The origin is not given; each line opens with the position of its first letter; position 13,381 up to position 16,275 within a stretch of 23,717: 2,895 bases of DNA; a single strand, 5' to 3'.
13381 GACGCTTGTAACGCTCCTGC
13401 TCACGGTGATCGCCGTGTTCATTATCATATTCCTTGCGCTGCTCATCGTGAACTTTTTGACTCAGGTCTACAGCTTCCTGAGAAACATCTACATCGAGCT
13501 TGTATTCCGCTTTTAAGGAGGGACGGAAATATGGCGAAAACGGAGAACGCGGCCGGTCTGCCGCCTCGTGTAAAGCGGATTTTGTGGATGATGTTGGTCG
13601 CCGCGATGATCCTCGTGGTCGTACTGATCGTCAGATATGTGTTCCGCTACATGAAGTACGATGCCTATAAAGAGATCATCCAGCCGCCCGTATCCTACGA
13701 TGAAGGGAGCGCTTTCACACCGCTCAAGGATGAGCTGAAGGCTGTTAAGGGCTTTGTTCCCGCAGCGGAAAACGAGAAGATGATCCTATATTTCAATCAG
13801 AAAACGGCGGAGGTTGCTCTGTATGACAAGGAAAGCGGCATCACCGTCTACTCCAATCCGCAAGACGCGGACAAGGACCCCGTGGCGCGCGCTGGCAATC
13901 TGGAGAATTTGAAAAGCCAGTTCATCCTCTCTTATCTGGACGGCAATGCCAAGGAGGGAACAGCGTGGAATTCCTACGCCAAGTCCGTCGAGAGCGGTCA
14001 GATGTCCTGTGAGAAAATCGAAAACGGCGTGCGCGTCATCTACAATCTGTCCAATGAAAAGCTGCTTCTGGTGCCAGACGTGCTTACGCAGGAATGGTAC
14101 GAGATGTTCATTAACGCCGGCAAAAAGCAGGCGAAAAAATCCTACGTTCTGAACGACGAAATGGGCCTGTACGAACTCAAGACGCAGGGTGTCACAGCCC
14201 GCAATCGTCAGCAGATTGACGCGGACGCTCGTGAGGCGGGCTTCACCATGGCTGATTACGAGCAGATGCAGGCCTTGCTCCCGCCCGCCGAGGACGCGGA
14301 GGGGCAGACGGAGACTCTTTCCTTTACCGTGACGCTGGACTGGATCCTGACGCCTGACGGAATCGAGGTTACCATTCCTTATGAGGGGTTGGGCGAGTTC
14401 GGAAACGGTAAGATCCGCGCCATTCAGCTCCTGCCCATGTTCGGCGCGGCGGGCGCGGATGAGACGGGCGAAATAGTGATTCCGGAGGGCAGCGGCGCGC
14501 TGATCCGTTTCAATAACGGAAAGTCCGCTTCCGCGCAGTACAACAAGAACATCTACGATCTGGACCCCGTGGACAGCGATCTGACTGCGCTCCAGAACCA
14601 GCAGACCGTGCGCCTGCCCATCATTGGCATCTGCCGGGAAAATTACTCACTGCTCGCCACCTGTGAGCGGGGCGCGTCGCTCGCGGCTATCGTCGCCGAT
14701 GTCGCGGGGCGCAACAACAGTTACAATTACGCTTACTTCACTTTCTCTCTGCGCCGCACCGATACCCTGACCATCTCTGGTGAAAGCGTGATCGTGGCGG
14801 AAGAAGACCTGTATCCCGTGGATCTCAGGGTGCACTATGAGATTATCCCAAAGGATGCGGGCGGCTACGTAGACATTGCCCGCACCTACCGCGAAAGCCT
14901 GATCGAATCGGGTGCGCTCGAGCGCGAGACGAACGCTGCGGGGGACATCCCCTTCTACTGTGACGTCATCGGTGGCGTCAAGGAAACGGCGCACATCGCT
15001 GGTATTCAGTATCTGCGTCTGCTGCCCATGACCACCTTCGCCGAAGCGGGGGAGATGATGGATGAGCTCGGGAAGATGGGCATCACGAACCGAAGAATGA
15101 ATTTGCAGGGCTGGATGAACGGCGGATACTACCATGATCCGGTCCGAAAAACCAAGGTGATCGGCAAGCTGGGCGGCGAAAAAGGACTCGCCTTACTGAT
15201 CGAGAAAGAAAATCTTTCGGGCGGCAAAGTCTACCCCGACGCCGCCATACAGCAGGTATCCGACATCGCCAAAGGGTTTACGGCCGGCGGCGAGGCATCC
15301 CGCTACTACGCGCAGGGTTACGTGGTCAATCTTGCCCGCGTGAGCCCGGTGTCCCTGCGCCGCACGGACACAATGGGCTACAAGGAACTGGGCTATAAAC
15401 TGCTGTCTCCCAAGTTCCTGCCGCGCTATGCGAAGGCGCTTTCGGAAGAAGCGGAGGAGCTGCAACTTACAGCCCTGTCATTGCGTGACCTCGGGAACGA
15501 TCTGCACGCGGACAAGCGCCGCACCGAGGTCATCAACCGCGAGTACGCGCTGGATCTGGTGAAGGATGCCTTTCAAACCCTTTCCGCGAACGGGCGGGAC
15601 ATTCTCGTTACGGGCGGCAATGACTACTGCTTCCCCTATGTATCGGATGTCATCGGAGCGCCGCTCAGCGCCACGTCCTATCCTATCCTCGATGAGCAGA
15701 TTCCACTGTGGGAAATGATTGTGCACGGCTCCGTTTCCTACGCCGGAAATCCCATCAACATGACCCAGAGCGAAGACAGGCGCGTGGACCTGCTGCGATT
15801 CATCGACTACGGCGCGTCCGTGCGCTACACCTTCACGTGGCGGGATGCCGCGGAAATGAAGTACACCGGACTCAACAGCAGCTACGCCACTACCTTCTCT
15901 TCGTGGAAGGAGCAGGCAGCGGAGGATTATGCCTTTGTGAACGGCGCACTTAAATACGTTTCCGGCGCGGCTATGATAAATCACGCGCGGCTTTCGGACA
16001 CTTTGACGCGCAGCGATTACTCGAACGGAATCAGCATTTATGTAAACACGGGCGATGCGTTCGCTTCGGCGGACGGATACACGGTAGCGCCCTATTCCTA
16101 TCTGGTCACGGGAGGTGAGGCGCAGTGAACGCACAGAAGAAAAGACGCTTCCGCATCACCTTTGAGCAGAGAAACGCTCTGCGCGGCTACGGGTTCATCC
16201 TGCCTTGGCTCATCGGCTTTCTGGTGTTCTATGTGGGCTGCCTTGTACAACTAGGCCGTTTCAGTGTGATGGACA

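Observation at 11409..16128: Uncharacterised, translationally coupled NHL-propeller / Yip1-like / large-ectoprotein trio wedged between two ABC permease pairs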

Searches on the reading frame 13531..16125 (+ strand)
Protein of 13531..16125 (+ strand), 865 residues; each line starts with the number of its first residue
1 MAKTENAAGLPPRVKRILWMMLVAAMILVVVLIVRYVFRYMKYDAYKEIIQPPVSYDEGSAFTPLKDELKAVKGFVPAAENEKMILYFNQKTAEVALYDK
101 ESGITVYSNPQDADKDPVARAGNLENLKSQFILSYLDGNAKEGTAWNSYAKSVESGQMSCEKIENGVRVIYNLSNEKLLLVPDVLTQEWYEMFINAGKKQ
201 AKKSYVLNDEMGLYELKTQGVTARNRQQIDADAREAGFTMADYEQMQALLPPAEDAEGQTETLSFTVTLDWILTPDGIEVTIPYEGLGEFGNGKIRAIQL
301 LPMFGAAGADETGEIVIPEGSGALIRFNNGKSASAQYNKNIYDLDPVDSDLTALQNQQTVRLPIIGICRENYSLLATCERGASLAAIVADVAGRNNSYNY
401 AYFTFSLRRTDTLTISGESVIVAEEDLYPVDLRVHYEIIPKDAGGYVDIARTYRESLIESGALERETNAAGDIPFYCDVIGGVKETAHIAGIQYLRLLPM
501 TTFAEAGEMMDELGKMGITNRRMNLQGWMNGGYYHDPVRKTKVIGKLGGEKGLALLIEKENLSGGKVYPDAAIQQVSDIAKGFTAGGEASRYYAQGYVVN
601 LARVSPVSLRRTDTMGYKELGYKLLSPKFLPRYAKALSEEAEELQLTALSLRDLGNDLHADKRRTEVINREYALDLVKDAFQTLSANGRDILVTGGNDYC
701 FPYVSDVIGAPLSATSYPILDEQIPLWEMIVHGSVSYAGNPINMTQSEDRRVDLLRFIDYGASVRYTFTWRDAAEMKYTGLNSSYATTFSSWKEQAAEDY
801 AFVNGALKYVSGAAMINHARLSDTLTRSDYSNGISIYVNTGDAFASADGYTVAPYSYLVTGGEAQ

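Call 5: search_protein_families(library=pfam, proteins=[window:13531-16125:+], max_evalue=0.1)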
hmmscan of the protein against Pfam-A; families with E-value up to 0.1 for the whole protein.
window:13531-16125:+ (865 aa): 2 families
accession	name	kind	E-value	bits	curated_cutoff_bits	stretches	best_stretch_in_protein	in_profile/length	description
PF18952.6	DUF5696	-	3e-178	594.6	25.6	1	259-857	16-612/612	Family of unknown function (DUF5696)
PF25621.1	PhiKZ_gp244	-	0.055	14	27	0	198-256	32-91/116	Bacteriophage PhiKZ capsid decoration protein gp244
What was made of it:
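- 13531..16128 (+): DUF5696 ectoprotein (865 aa) with a type-II anchor. Remote GH129/GH101-fold homologue: N-terminal beta-sandwich, (beta/alpha)8-type barrel and C-terminal beta domain. Pfam DUF5696 E=3e-178 (call 5).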

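Call 9: search_solved_structures(query=window:13531-16125:+, max_evalue=10, show_alignments=2)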
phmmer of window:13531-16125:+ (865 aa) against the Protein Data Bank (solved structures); distinct sequences matched with E-value up to 10: 0.
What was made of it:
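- On CAZy GH129 (NagBb type): phmmer with the single sequence finds nothing (call 9).
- Tried and rejected: phmmer of the 865-aa protein against PDB sequences found nothing (call 9).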

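Call 10: find_homologous_proteins(query=window:13531-16125:+, max_evalue=0.00001)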
Query window:13531-16125:+ (865 aa): 275 proteins with E <= 0.00001 among 8000 candidates; the best 120 are listed.
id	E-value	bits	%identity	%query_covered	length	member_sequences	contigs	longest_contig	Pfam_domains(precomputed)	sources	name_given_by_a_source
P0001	0.0e+0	1949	100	100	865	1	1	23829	PF18952.7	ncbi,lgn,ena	-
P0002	0.0e+0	1692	87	100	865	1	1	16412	PF18952.7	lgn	-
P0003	0.0e+0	1382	70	100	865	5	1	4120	PF18952.7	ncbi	-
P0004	0.0e+0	1374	71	100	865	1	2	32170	PF18952.7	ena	-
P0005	0.0e+0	1373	70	100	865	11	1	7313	PF18952.7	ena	-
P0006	0.0e+0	1369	71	99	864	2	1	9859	PF18952.7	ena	-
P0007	0.0e+0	1355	69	100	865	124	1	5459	PF18952.7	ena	-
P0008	0.0e+0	1355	69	100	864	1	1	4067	PF18952.7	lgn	-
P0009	0.0e+0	1354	69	100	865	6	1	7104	PF18952.7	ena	-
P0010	0.0e+0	1348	69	100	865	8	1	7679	PF18952.7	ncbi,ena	-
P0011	0.0e+0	1271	65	100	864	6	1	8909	PF18952.7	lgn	-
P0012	0.0e+0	1254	65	100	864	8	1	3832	PF18952.7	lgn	-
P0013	0.0e+0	1245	65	100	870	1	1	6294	PF18952.7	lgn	-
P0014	0.0e+0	1244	63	100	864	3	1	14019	PF18952.7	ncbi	-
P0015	0.0e+0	1243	64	100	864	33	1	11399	PF18952.7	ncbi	-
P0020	0.0e+0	1181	61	100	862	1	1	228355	PF18952.7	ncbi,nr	ncbi:MAG: hypothetical protein K5663_05935 [Clostridiales bacterium]|nr:hypothetical protein [Clostr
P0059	1.5e-232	792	49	96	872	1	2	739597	PF18952.7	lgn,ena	-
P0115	5.0e-206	705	47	70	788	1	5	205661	PF18952.7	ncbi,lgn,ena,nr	ncbi:MAG: hypothetical protein IJ282_05590 [Lachnospiraceae bacterium]|nr:hypothetical protein [Lach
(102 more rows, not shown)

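Call 13: find_encoding_contigs(protein=P0001, flank=10000, max_places=3)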
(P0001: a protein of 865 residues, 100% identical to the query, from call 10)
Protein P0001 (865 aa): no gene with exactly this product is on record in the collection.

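Call 14: find_encoding_contigs(protein=P0020, flank=10000, max_places=2)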
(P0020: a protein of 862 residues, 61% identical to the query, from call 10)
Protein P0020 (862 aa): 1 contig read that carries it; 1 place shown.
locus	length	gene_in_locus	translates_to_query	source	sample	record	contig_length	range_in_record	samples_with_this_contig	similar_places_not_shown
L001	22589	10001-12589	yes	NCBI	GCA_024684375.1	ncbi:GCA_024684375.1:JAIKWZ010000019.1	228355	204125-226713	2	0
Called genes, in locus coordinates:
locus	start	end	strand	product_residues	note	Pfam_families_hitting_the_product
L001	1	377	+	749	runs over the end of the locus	PF13802:Gal_mutarotas_2, PF01055:Glyco_hydro_31_2nd, PF21365:Glyco_hydro_31_3rd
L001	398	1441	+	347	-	PF13472:Lipase_GDSL_2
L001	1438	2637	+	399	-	PF00150:Cellulase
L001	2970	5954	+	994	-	PF01547:SBP_bac_1, PF13416:SBP_bac_8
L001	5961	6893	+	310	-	PF00528:BPD_transp_1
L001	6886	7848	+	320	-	PF00528:BPD_transp_1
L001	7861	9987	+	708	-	PF01436:NHL (weak), PF04893:Yip1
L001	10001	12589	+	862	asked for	PF18952:DUF5696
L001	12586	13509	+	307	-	PF00528:BPD_transp_1 (weak)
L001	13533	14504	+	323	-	PF00528:BPD_transp_1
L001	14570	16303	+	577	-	PF18259:CBM65_1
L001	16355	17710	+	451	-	PF01547:SBP_bac_1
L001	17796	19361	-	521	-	PF02018:CBM_4_9, PF00331:Glyco_hydro_10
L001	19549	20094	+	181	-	PF01613:Flavin_Reduct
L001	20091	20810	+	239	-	PF19700:DUF6198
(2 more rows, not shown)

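Call 15: find_encoding_contigs(protein=P0059, flank=10000, max_places=2)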
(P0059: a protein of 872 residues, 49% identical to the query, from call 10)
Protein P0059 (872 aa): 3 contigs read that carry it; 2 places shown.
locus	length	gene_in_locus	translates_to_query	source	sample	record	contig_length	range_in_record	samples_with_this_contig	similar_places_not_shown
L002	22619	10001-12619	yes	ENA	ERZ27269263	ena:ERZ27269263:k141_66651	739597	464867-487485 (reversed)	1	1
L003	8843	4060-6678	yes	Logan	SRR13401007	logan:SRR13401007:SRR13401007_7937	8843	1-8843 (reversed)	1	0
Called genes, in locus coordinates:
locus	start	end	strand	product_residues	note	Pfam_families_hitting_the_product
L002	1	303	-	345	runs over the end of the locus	PF00512:HisKA, PF02518:HATPase_c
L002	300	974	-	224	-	PF00072:Response_reg, PF00486:Trans_reg_C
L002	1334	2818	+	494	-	PF16990:CBM_35, PF02156:Glyco_hydro_26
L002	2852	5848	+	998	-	PF01547:SBP_bac_1, PF13416:SBP_bac_8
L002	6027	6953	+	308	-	PF00528:BPD_transp_1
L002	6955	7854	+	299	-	PF00528:BPD_transp_1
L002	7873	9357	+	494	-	PF01436:NHL, PF25021:TEN_NHL (faint)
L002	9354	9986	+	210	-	PF04893:Yip1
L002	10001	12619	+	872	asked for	PF18952:DUF5696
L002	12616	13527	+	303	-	PF00528:BPD_transp_1 (weak)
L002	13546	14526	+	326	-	PF00528:BPD_transp_1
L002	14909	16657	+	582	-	PF18259:CBM65_1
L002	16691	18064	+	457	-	PF01547:SBP_bac_1, PF13416:SBP_bac_8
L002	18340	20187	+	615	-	PF02156:Glyco_hydro_26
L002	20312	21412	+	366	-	PF00356:LacI (weak), PF13377:Peripla_BP_3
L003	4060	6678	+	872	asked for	PF18952:DUF5696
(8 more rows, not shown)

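Call 16: find_encoding_contigs(protein=P0115, flank=10000, max_places=2)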
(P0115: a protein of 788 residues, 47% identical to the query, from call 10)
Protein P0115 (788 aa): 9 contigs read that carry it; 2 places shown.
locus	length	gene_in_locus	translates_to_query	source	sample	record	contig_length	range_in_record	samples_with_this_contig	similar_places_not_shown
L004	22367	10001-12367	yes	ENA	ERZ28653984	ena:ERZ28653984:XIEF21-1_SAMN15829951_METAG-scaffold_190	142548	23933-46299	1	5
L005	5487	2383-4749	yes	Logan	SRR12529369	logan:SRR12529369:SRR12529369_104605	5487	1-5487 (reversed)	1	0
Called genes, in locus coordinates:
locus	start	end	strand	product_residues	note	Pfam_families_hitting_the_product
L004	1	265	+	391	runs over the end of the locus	PF07221:GlcNAc_2-epim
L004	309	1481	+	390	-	PF04041:Glyco_hydro_130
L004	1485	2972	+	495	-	PF16990:CBM_35, PF02156:Glyco_hydro_26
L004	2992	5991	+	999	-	PF01547:SBP_bac_1, PF13416:SBP_bac_8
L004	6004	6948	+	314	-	PF00528:BPD_transp_1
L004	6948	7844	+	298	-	PF00528:BPD_transp_1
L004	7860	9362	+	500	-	PF08450:SGL (faint), PF01436:NHL (faint), PF07719:TPR_2 (faint)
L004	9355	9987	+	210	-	PF04893:Yip1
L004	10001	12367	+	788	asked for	PF18952:DUF5696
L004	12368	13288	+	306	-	PF00528:BPD_transp_1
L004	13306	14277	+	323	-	PF00528:BPD_transp_1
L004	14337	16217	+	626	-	PF18259:CBM65_1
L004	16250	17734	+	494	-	PF01547:SBP_bac_1 (weak)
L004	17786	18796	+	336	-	PF00356:LacI, PF00532:Peripla_BP_1, PF13377:Peripla_BP_3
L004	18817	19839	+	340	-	PF04041:Glyco_hydro_130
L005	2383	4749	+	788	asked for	PF18952:DUF5696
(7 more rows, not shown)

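Call 21: search_protein_families(library=ncbifam, proteins=[window:13531-16125:+], max_evalue=0.001)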
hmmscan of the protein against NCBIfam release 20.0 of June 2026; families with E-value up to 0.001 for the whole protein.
window:13531-16125:+ (865 aa): 0 families

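Call 22: predict_structure(alignment_id=A1)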
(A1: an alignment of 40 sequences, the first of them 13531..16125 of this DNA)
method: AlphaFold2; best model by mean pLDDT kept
length: 865 residues; sequences in the alignment: 40
mean_pLDDT: 85.5   pTM: 0.84
mean pLDDT of the five models: 85.5, 82.4, 82.0, 80.7, 80.2
residues with pLDDT >= 90: 435; 70-90: 338; 50-70: 70; < 50: 22
segments of 3 or more residues with pLDDT < 50: 1-4, 254-260, 350-355
pLDDT, mean of each block of 10 residues (from residue 1): 48 82 91 86 88 86 90 94 95 94 93 89 88 88 88 88 95 78 85 77 84 80 78 80 78 47 88 95 94 91 94 93 93 81 69 55 94 95 94 91 91 72 84 95 80 95 89 94 80 80 94 93 87 58 85 93 90 78 79 64 71 72 86 90 91 83 72 94 92 91 94 84 94 94 85 95 94 70 73 95 96 94 94 95 94 96 61
secondary structure, 60 per line:
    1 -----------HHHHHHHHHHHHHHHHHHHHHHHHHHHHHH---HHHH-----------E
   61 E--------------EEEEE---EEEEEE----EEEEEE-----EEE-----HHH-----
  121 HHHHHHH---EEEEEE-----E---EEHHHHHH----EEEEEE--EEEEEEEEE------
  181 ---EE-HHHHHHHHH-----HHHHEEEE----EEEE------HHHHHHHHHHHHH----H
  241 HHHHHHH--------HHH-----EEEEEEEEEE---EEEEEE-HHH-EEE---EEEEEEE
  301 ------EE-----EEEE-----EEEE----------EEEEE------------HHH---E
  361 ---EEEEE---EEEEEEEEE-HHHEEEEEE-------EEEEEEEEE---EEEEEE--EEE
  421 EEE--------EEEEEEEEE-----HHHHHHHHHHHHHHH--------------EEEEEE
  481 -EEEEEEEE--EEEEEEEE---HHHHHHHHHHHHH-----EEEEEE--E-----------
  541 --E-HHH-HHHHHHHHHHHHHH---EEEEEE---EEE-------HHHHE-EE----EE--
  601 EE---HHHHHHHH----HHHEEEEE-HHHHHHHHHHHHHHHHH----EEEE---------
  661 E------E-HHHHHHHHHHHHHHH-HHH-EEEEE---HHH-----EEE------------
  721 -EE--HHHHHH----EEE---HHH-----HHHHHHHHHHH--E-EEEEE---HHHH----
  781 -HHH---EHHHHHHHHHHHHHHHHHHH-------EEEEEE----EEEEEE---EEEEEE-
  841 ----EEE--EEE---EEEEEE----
elements in order (helices of 4 or more, strands of 3 or more residues): H12-41 H45-48 E76-80 E84-89 E94-99 E105-107 H121-127 E131-136 H148-153 E158-163 E166-174 H187-195 H201-204 E205-208 E213-216 H223-235 H240-247 E264-273 E277-282 E288-290 E294-300 E314-317 E323-326 E337-341 E364-368 E372-380 E385-390 E398-406 E410-415 E418-423 E432-440 H446-460 E475-480 E482-489 E492-499 H503-515 E521-526 H549-562 E566-571 E575-577 H585-588 H606-613 E621-625 H627-643 E648-651 H670-684 E690-694 E706-708 H726-731 E736-738 H750-760 E765-769 H773-776 H789-807 E815-820 E825-830 E834-839 E845-847 E850-852 E856-861
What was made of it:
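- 13531..16128 (+): AF2 model pLDDT 85.5, pTM 0.84 (call 22).
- On CAZy GH129 (NagBb type): The model has pLDDT 85.5 (call 22).
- AF2 model pLDDT 85.5 (call 22).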

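Call 24: fold_search(model_id=the predicted structure, library=pdb)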
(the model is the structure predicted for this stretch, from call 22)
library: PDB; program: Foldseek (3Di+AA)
matches with E <= 10: 1434; with E <= 0.001: 481
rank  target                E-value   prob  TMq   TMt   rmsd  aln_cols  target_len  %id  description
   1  5opq_A                4.3e-33  1.00  0.53  0.68   7.5       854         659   14  A 3,6-anhydro-D-galactosidase produced by Zobellia galactanivorans. This is an exo-lytic enzyme that hydrolyzes termin (released 2017-11-29)
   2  5opq_D                2.0e-32  1.00  0.53  0.68   7.3       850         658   15  A 3,6-anhydro-D-galactosidase produced by Zobellia galactanivorans. This is an exo-lytic enzyme that hydrolyzes termin (released 2017-11-29)
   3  8rzk_A                9.1e-32  1.00  0.53  0.68   7.5       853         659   15  The Michaelis complex of ZgGH129 D486N from Zobellia galactanivorans with neo-b/k-oligo-carrageenan tetrasaccharide (b (released 2024-07-31)
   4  5wzn_A                2.3e-28  1.00  0.52  0.70   6.9       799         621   15  Alpha-N-acetylgalactosaminidase NagBb from Bifidobacterium bifidum - GalNAc complex (released 2017-06-07)
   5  5wzr_B                1.2e-27  1.00  0.52  0.69   7.1       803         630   15  Alpha-N-acetylgalactosaminidase NagBb from Bifidobacterium bifidum - Gal-NHAc-DNJ complex (released 2017-06-07)
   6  5wzp_B                1.9e-27  1.00  0.50  0.69   7.3       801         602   14  Alpha-N-acetylgalactosaminidase NagBb from Bifidobacterium bifidum - ligand free (released 2017-06-07)
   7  5wzq_A                3.3e-27  1.00  0.52  0.70   6.7       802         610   14  Alpha-N-acetylgalactosaminidase NagBb from Bifidobacterium bifidum - quadruple mutant (released 2017-06-07)
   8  5wzr_A                6.6e-27  1.00  0.53  0.70   7.0       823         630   14  Alpha-N-acetylgalactosaminidase NagBb from Bifidobacterium bifidum - Gal-NHAc-DNJ complex (released 2017-06-07)
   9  5wzp_A                7.3e-27  1.00  0.51  0.71   6.8       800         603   14  Alpha-N-acetylgalactosaminidase NagBb from Bifidobacterium bifidum - ligand free (released 2017-06-07)
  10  5wzq_B                6.0e-26  1.00  0.53  0.71   6.8       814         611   14  Alpha-N-acetylgalactosaminidase NagBb from Bifidobacterium bifidum - quadruple mutant (released 2017-06-07)
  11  5wzn_B                2.1e-25  1.00  0.53  0.71   6.5       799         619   14  Alpha-N-acetylgalactosaminidase NagBb from Bifidobacterium bifidum - GalNAc complex (released 2017-06-07)
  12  6qev_B                1.2e-18  1.00  0.43  0.30   9.6       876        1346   10  EngBF DARPin Fusion 4b B6 (released 2019-11-06)
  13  6sh9_B                5.2e-18  1.00  0.43  0.30   9.2       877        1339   10  EngBF DARPin Fusion 4b D12 (released 2019-11-06)
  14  6qfk_A                2.2e-17  1.00  0.42  0.29   9.1       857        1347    9  EngBF DARPin Fusion 4b G10 (released 2019-11-06)
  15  6qfo                  2.8e-17  1.00  0.43  0.30   9.1       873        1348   10  EngBF DARPin Fusion 9b 3G124 (released 2019-11-06)
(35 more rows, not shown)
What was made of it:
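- On CAZy GH129 (NagBb type): To 5opq it gives E=4e-33 (call 24). Identity is 14-15% (call 24).
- Foldseek: GH129-like DagB 4e-33, NagBb 2e-28, GH101 about 1e-16 to 1e-18, GH36 and GH31 about 1e-11 to 1e-12 (call 24). The closest folds are all retaining alpha-glycosidases: GH129, GH101, GH36 and GH31 (call 24).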
